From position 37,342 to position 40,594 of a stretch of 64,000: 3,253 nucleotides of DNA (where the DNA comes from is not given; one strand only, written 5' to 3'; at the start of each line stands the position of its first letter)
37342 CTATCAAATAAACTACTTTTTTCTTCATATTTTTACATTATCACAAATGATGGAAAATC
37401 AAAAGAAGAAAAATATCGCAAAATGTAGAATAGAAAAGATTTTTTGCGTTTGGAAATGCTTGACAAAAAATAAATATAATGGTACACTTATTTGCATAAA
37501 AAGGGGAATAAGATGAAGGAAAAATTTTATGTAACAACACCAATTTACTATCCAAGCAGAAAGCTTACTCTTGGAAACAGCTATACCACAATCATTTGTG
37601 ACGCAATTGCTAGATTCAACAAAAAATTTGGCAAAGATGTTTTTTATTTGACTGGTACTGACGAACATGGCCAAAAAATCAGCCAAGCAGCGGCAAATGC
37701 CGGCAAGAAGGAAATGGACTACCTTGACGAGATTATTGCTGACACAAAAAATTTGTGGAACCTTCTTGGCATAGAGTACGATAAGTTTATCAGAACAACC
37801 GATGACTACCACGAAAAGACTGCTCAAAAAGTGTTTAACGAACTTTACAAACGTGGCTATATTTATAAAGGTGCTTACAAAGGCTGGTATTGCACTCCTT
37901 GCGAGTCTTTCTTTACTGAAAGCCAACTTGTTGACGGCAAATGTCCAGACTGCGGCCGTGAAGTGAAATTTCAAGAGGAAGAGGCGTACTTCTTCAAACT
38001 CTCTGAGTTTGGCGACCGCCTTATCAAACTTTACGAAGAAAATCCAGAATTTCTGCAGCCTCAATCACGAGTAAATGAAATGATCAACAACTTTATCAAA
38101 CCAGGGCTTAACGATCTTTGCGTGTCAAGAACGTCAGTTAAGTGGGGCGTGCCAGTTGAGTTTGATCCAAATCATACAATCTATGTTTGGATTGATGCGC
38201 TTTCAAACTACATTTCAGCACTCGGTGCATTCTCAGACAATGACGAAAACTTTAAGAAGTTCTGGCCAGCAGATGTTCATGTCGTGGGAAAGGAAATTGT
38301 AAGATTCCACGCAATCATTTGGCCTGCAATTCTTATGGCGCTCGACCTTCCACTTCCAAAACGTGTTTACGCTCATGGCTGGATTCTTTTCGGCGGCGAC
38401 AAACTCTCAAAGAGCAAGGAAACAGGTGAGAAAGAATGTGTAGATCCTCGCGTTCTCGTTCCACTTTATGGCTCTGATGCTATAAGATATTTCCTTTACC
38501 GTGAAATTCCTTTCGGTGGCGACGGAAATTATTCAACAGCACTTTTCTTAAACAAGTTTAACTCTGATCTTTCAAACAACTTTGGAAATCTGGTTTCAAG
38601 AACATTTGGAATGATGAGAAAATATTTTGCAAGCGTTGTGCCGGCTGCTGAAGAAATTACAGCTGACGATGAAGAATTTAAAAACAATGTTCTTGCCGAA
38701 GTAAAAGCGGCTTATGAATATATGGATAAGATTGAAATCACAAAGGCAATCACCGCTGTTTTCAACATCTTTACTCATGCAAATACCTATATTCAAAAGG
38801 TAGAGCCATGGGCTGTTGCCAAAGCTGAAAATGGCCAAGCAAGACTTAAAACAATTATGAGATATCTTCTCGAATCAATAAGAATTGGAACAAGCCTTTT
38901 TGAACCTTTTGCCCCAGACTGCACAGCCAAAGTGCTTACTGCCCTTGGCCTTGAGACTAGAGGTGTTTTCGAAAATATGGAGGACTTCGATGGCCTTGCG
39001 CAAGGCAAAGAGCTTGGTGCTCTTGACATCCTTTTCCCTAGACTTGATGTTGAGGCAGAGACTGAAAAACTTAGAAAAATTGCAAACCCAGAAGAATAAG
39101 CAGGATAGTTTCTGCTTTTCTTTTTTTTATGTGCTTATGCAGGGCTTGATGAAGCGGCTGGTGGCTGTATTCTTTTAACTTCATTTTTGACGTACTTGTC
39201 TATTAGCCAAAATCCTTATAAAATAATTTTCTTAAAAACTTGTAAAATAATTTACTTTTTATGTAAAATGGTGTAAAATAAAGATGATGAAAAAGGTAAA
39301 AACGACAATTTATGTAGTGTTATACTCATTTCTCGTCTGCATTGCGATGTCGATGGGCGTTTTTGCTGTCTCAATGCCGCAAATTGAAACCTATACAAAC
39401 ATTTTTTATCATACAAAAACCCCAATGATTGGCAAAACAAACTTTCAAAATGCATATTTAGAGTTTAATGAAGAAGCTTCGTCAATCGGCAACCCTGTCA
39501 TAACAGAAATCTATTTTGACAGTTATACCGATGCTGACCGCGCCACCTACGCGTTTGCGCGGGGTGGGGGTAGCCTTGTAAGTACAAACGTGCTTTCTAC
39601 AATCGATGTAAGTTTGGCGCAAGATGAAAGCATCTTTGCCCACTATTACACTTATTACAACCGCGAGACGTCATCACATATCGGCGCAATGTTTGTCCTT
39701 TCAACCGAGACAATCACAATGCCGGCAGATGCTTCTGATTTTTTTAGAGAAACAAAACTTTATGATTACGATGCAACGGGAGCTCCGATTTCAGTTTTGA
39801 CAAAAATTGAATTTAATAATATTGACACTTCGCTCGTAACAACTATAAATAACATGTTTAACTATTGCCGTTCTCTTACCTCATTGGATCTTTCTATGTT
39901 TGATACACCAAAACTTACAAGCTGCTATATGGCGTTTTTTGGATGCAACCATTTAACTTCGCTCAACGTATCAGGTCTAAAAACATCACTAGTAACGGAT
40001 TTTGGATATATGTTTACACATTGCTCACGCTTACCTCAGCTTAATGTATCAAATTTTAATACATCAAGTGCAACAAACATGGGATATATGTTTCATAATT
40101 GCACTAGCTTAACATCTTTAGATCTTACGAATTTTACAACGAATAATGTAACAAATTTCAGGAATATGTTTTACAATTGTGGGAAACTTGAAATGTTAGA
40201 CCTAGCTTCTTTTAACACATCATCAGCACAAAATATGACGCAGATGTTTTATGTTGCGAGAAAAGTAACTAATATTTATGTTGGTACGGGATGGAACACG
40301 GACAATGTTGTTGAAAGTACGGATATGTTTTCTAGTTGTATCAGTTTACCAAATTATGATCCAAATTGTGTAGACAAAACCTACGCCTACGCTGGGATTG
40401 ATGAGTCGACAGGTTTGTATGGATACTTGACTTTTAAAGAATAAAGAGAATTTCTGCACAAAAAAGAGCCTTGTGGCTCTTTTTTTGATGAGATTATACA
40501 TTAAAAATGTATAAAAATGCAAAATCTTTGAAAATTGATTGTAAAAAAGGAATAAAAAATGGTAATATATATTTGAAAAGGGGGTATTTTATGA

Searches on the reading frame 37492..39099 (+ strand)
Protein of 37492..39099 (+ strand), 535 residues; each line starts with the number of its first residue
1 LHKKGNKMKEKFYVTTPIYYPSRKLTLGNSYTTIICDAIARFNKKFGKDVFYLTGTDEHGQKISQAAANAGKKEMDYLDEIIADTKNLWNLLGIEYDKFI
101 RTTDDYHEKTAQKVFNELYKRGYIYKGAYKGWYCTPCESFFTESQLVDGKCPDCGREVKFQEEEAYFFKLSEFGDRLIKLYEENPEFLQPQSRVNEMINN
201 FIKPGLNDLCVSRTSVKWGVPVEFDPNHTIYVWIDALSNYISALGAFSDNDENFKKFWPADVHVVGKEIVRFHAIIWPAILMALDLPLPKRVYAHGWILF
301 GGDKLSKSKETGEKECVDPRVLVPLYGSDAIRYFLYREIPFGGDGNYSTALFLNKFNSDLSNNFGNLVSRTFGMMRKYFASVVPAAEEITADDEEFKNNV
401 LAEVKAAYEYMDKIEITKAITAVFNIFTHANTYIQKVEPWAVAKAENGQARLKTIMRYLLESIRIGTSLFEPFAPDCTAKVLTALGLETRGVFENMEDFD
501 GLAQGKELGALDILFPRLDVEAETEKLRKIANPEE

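Call 9: search_protein_families(library=pfam, proteins=[window:37492-39099:+], max_evalue=0.001)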
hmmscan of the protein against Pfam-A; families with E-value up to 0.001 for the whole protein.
window:37492-39099:+ (535 aa): 6 families
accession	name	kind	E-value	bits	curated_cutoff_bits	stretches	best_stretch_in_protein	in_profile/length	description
PF09334.17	tRNA-synt_1g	-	4.3e-105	352.1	20.1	2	154-371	172-390/391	tRNA synthetases class I (M)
PF00133.28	tRNA-synt_1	-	3.2e-26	92.5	22.7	2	4-222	17-243/414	tRNA synthetases class I (I, L, M and V)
PF19303.5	Anticodon_3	-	1.6e-17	64.2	23.5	1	383-525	1-142/152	Anticodon binding domain of methionyl tRNA ligase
PF01406.26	tRNA-synt_1e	-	7.9e-05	22.6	27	1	9-128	9-125/301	tRNA synthetases class I (C) catalytic domain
PF08264.19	Anticodon_1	-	0.00028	21.2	25.1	1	404-482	12-87/148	Anticodon-binding domain of tRNA ligase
PF06798.17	PrkA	-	0.00091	19.4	25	0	372-442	63-135/255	PrkA serine protein kinase C-terminal domain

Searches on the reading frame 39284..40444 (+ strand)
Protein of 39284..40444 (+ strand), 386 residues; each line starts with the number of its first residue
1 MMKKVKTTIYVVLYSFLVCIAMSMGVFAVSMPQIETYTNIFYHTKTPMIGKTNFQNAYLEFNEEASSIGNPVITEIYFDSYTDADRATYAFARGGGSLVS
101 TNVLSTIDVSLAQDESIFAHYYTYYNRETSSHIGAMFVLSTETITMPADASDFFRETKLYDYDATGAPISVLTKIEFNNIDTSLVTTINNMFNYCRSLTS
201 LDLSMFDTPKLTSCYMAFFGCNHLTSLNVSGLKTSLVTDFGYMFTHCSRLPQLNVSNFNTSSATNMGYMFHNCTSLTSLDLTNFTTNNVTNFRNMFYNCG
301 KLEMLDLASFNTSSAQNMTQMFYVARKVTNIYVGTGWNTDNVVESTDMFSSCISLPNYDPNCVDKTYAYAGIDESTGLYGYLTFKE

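Call 8: search_protein_families(library=pfam, proteins=[window:39284-40444:+], max_evalue=0.001)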
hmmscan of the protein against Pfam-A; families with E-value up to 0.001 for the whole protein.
window:39284-40444:+ (386 aa): 3 families
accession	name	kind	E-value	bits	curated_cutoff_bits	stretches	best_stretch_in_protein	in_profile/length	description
PF03382.20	DUF285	-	1e-52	177.4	25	3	213-329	2-114/120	Mycoplasma protein of unknown function, DUF285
PF13306.12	LRR_5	-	1.4e-05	25.4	27.7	0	243-334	7-87/127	BspA type Leucine rich repeat region (6 copies)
PF13855.12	LRR_8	-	0.00025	21.2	27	0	269-309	20-58/61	Leucine rich repeat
